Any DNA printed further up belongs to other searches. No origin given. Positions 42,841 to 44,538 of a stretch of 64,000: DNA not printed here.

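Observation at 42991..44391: T4 Rnl1-family ATP-dependent RNA ligase gene in a eukaryotic nuclear context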

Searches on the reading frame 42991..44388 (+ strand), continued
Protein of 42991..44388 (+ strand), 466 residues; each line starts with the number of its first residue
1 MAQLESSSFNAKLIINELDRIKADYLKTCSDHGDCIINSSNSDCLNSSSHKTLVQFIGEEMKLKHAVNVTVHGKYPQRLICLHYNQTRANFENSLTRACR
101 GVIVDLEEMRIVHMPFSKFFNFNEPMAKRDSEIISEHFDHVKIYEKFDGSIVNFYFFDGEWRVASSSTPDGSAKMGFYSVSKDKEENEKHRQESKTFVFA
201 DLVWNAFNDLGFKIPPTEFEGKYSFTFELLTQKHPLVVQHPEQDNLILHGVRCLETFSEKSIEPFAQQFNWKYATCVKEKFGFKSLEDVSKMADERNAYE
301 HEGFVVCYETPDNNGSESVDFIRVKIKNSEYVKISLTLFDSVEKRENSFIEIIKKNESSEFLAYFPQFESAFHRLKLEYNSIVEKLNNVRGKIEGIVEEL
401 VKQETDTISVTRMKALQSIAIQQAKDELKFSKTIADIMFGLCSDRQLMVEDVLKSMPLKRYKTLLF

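Call 26: fold_search(model_id=the predicted structure, library=pdb)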
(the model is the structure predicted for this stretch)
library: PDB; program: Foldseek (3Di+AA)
matches with E <= 10: 277; with E <= 0.001: 37
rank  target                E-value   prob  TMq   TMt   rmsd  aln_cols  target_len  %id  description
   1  2c5u_A                1.1e-14  1.00  0.52  0.63   7.8       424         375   17  T4 RNA Ligase (Rnl1) Crystal Structure (released 2005-11-04)
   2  5tt6                  6.7e-14  1.00  0.54  0.65   7.3       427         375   17  T4 RNA Ligase 1 (K99M) (released 2017-03-08)
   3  9do4                  1.2e-12  1.00  0.51  0.63   7.7       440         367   17  Structure of T4 RNA Ligase 1 bound to ATP and Mg (released 2024-10-02)
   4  8rbj_A                5.8e-09  1.00  0.40  0.46  12.4       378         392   16  Structure of fungal tRNA ligase in complex with RNA (released 2025-06-18)
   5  9qw7_A                6.5e-09  1.00  0.38  0.46  15.5       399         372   15  The crystal structure of the adenyly transferase domain of Candida glabrata tRNA ligase (released 2025-09-17)
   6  9qw7_B                8.5e-09  1.00  0.38  0.46   8.0       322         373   18  The crystal structure of the adenyly transferase domain of Candida glabrata tRNA ligase (released 2025-09-17)
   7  6n0t                  2.6e-08  1.00  0.39  0.46  17.1       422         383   15  tRNA ligase (released 2019-01-09)
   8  6n0v_A                2.9e-08  1.00  0.39  0.45  17.2       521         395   12  tRNA ligase (released 2019-01-09)
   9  9r3w                  6.6e-08  1.00  0.37  0.29  12.3       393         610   15  Fungal tRNA ligase Trl1-LIG-KIN (released 2025-10-08)
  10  8uch                  3.3e-07  1.00  0.35  0.42  12.3       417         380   12  Thermophilic RNA Ligase from Palaeococcus pacificus K92A + ATP (released 2024-02-21)
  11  8uce_A                3.7e-07  1.00  0.35  0.42  12.3       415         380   13  Thermophilic RNA Ligase from Palaeococcus pacificus + AMP (released 2024-02-21)
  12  8uce_B                7.2e-07  1.00  0.35  0.42  12.5       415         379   12  Thermophilic RNA Ligase from Palaeococcus pacificus + AMP (released 2024-02-21)
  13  8ucf                  8.5e-07  1.00  0.36  0.42   8.0       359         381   14  Thermophilic RNA Ligase from Palaeococcus pacificus K238G (released 2024-02-21)
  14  2vug_A                1.0e-06  1.00  0.35  0.42   8.8       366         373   13  The structure of an archaeal homodimeric RNA ligase (released 2008-06-03)
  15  8ucg_A                1.0e-06  1.00  0.35  0.41  12.6       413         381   12  Thermophilic RNA Ligase from Palaeococcus pacificus K92A (released 2024-02-21)
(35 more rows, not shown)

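Call 34: list_cluster_members(proteins=[P0016, P0039, P0008, P0009, P0015, P0017, P0025, P0034, P0065, P0002])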
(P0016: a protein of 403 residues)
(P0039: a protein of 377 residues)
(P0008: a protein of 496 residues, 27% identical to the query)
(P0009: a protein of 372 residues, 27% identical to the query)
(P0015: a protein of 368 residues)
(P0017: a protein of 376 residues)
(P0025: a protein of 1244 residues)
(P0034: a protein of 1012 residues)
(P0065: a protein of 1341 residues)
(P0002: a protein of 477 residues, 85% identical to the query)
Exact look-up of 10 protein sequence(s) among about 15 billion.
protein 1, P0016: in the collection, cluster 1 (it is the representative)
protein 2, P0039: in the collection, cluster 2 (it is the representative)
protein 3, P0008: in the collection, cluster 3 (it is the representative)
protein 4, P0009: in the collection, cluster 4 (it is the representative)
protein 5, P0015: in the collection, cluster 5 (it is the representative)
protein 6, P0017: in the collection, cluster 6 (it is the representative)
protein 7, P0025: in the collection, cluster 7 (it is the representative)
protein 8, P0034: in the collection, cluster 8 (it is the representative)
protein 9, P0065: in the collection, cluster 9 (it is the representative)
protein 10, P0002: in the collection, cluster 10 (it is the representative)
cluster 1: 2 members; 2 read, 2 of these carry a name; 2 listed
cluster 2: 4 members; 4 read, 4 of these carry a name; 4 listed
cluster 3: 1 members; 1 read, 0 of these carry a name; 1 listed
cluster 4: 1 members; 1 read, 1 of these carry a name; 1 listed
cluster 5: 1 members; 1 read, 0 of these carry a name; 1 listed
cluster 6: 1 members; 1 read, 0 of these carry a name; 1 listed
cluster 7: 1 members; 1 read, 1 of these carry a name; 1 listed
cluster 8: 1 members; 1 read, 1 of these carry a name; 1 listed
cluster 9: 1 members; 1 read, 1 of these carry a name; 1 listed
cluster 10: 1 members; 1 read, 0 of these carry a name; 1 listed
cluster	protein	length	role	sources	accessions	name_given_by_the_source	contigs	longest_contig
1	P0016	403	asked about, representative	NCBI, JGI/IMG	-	hypothetical protein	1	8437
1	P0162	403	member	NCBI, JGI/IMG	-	hypothetical protein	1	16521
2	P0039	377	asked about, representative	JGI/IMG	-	hypothetical protein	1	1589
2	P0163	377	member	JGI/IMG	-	hypothetical protein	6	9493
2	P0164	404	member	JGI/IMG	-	hypothetical protein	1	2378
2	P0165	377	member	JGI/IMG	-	hypothetical protein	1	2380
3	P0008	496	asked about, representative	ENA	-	-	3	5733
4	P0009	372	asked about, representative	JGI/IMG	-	hypothetical protein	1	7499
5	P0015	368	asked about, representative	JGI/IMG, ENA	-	-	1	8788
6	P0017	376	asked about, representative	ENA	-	-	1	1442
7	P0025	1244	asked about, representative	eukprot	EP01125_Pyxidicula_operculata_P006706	TRINITY_DN2304_c0_g1_i1.p1 TRINITY_DN2304_c0_g1~~TRINITY_DN2304_c0_g1_i1.p1 ORF ...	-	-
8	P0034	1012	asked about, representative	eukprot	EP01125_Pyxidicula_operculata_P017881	TRINITY_DN6311_c0_g1_i2.p1 TRINITY_DN6311_c0_g1~~TRINITY_DN6311_c0_g1_i2.p1 ORF ...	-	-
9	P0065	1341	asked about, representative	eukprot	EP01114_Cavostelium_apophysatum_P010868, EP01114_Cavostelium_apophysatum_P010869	TRINITY_DN2500_c0_g1_i1.p1 TRINITY_DN2500_c0_g1~~TRINITY_DN2500_c0_g1_i1.p1 ORF ...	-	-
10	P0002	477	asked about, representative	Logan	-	-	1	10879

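Call 39: search_protein_families(library=pfam, proteins=[P0025, P0034, P0065, P0081, P0051, P0088, P0114, P0120, P0133], max_evalue=0.0001)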
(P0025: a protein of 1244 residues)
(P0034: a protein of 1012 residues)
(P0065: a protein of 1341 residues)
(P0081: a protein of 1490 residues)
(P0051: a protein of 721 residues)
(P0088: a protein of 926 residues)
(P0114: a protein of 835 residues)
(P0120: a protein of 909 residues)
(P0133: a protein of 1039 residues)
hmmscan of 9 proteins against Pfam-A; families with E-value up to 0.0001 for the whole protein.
P0025 (1244 aa): 5 families
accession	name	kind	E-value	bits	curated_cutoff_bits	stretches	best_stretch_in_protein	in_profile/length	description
PF00782.25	DSPc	-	5e-31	107.7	33.5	1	328-458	2-132/133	Dual specificity phosphatase, catalytic domain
PF09511.15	RNA_lig_T4_1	-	1.1e-19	71.6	28.3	1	909-1101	1-227/227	RNA ligase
PF13671.12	AAA_33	-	2.1e-15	57.7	27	1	5-137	1-141/143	AAA domain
PF23162.1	AEP_C962R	-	3.8e-12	47.2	23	1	515-687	9-179/190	C962R protein N-terminal AEP domain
PF18188.7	PPL4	-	1.5e-08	35.1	25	1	546-643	63-156/159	Prim-pol 4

P0034 (1012 aa): 3 families
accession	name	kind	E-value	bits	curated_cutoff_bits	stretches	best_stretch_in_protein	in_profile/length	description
PF22600.2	MTPAP-like_central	-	7.7e-22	78.3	27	1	601-743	1-130/139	Poly(A) RNA polymerase, mitochondrial-like, central palm domain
PF09511.15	RNA_lig_T4_1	-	1.5e-20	74.5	28.3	1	78-300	1-227/227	RNA ligase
PF03828.24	PAP_assoc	-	1.5e-12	48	22.6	1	862-915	1-57/60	Cid1 family poly A polymerase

P0065 (1341 aa): 5 families
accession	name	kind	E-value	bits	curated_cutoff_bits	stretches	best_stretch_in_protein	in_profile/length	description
PF00782.25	DSPc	-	5.3e-30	104.4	33.5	1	325-454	1-132/133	Dual specificity phosphatase, catalytic domain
PF09511.15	RNA_lig_T4_1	-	2.7e-21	76.9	28.3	1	995-1194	1-227/227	RNA ligase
PF13671.12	AAA_33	-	1.8e-17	64.4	27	1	11-141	1-140/143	AAA domain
PF23162.1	AEP_C962R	-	6.3e-12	46.5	23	1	499-663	8-165/190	C962R protein N-terminal AEP domain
PF18188.7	PPL4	-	5.9e-09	36.4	25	1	523-629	56-157/159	Prim-pol 4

P0081 (1490 aa): 4 families
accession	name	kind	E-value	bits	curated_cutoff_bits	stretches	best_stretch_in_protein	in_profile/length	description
PF09511.15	RNA_lig_T4_1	-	2.2e-09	37.9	28.3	1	1118-1265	1-168/227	RNA ligase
PF22600.2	MTPAP-like_central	-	6e-09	36.5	27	1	573-712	5-123/139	Poly(A) RNA polymerase, mitochondrial-like, central palm domain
PF03828.24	PAP_assoc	-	1e-05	26.2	22.6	1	813-867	2-59/60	Cid1 family poly A polymerase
PF01424.28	R3H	-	2.2e-05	24.9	26.8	0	437-468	16-47/60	R3H domain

P0051 (721 aa): 3 families
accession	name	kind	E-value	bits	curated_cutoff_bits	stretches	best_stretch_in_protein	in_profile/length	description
PF03161.18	LAGLIDADG_2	-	2.2e-18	67.2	25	1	216-366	7-160/168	LAGLIDADG DNA endonuclease family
PF09511.15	RNA_lig_T4_1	-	7.2e-16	59.1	28.3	2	509-605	112-227/227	RNA ligase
PF14890.11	Intein_splicing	-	3.8e-05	24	35.8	1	113-458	11-155/155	Intein splicing domain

P0088 (926 aa): 1 family
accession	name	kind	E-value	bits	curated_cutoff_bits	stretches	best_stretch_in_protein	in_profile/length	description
PF09511.15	RNA_lig_T4_1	-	9.3e-13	49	28.3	1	458-689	1-223/227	RNA ligase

P0114 (835 aa): 0 families

P0120 (909 aa): 3 families
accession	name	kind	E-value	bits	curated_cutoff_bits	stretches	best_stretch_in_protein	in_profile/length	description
PF09511.15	RNA_lig_T4_1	-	5.3e-16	59.6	28.3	1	523-720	1-227/227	RNA ligase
PF22600.2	MTPAP-like_central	-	4.7e-10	40.1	27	1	42-150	11-123/139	Poly(A) RNA polymerase, mitochondrial-like, central palm domain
PF03828.24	PAP_assoc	-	7.5e-06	26.6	22.6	1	256-304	6-59/60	Cid1 family poly A polymerase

P0133 (1039 aa): 2 families
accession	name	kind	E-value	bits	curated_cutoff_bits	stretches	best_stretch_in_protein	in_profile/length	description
PF09511.15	RNA_lig_T4_1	-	6.9e-09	36.3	28.3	1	649-831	1-208/227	RNA ligase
PF22600.2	MTPAP-like_central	-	3.3e-08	34.2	27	1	214-334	4-123/139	Poly(A) RNA polymerase, mitochondrial-like, central palm domain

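Call 41: find_encoding_contigs(protein=P0016, flank=8000, max_places=3)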
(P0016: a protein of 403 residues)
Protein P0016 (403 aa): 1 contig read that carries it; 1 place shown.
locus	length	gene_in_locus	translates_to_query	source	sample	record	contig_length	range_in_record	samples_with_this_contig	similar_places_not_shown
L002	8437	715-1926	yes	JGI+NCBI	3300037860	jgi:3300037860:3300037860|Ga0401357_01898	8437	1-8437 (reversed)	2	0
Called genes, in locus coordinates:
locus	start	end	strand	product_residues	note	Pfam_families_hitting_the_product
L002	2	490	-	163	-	?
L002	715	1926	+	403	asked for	PF09511:RNA_lig_T4_1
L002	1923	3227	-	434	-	PF07690:MFS_1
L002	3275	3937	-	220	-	PF00232:Glyco_hydro_1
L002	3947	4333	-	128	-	PF00232:Glyco_hydro_1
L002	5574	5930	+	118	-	PF10294:Methyltransf_16 (weak)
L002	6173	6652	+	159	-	-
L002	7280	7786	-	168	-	PF01699:Na_Ca_ex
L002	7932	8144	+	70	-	-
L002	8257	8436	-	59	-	?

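Call 42: find_encoding_contigs(protein=P0008, flank=5000, max_places=3)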
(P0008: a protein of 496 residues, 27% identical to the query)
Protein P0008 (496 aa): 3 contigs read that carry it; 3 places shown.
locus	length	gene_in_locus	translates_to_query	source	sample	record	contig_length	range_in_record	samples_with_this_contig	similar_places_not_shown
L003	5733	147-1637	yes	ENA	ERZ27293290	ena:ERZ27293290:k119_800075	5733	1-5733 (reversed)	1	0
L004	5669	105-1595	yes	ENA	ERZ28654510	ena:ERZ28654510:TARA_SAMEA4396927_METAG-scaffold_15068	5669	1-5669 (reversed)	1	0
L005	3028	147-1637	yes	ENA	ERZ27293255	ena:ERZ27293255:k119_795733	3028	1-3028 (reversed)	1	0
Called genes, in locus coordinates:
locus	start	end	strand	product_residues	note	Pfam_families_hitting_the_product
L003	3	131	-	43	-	?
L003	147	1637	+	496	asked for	PF09511:RNA_lig_T4_1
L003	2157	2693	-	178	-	-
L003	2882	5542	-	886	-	-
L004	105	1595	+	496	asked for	PF09511:RNA_lig_T4_1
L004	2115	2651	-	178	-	-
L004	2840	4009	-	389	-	PF13621:Cupin_8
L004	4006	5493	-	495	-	PF03171:2OG-FeII_Oxy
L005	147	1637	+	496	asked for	PF09511:RNA_lig_T4_1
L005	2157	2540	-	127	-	-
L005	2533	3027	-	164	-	?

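Call 43: find_homologous_proteins(query=A2, max_evalue=1e-20)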
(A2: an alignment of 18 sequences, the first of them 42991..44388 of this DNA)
Query A2 (18 sequences) (466 aa, profile of the alignment): 13 proteins with E <= 1e-20 among 4519 candidates.
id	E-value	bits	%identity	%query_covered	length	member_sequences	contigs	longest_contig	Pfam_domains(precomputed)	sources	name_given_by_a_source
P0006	4.7e-154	531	29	87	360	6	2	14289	PF09511.16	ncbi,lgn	ncbi:MAG: T4 RnlA family RNA ligase [Cyanobacteria bacterium J06621_3]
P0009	6.5e-151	521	27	77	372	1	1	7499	PF09511.16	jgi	jgi:hypothetical protein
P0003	1.3e-126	441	57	89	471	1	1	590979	PF09511.16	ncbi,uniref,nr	ncbi:hypothetical protein C9374_006299 [Naegleria lovaniensis]|uniref:T4 RNA ligase 1-like N-termina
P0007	6.3e-126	438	31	68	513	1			PF09511.16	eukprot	eukprot:TRINITY_DN9795_c0_g1_i1.p1 TRINITY_DN9795_c0_g1~~TRINITY_DN9795_c0_g1_i1.p1 ORF type:complet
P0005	4.4e-125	436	55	88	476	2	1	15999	PF09511.16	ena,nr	nr:unnamed protein product [Naegleria fowleri]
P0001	2.5e-120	420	100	100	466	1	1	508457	PF09511.16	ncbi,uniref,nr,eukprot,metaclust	ncbi:predicted protein [Naegleria gruberi]|uniref:Predicted protein n=1 Tax=Naegleria gruberi TaxID=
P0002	4.0e-117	409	85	100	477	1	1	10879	PF09511.16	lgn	-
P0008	1.3e-111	391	27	85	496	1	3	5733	PF09511.16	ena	-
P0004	4.0e-111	390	58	87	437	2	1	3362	PF09511.16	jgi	-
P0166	4.6e-79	284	31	11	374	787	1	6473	PF20819.3,PF09511.16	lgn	-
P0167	3.7e-65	238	30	11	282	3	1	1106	PF20819.3,PF09511.16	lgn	-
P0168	7.5e-42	162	30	11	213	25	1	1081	PF09511.16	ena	-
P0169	3.0e-24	104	28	55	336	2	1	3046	PF09511.16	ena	-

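Call 46: search_protein_families(library=pfam, proteins=[P0006, P0016, P0007, P0008], max_evalue=10)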
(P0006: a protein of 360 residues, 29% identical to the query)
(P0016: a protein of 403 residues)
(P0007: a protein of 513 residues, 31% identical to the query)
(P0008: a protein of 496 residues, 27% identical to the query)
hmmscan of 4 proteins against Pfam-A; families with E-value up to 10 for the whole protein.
P0006 (360 aa): 1 family
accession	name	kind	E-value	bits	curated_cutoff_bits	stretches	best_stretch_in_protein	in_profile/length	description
PF09511.15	RNA_lig_T4_1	-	4.3e-17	63.1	28.3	1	54-248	1-227/227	RNA ligase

P0016 (403 aa): 2 families
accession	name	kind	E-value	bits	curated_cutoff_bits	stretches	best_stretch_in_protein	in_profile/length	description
PF09511.15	RNA_lig_T4_1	-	7.1e-19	69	28.3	1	61-273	2-227/227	RNA ligase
PF02183.23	HALZ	-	0.077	13.6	28.1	1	311-335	11-35/43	Homeobox associated leucine zipper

P0007 (513 aa): 5 families
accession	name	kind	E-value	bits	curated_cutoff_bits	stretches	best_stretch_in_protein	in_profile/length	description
PF09511.15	RNA_lig_T4_1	-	1e-16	61.9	28.3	1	215-407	1-227/227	RNA ligase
PF02334.22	RTP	-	0.0086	17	26.7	1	402-510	4-105/113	Replication terminator protein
PF12278.13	SDP_N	-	0.043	14.3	25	1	113-166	25-80/138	Sex determination protein N terminal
PF17324.7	BLI1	-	0.13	13.4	26.9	1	134-187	28-81/111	BLOC-1 interactor 1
PF09419.16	PGP_phosphatase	-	0.15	12.1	20.4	1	83-166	60-139/168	Mitochondrial PGP phosphatase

P0008 (496 aa): 5 families
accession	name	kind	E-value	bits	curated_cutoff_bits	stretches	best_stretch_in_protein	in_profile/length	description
PF09511.15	RNA_lig_T4_1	-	6e-13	49.6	28.3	1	71-272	1-227/227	RNA ligase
PF10175.14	MPP6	-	0.0019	19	29.4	1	425-476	63-112/133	M-phase phosphoprotein 6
PF07133.16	Merozoite_SPAM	-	0.03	14.8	27.5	1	442-473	52-83/176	Merozoite surface protein (SPAM)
PF06524.17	NOA36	-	1.3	8.8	32.6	1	427-475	254-302/306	NOA36 protein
PF04931.18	DNA_pol_phi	-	8.2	4.9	27.6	0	442-473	643-674/765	DNA polymerase phi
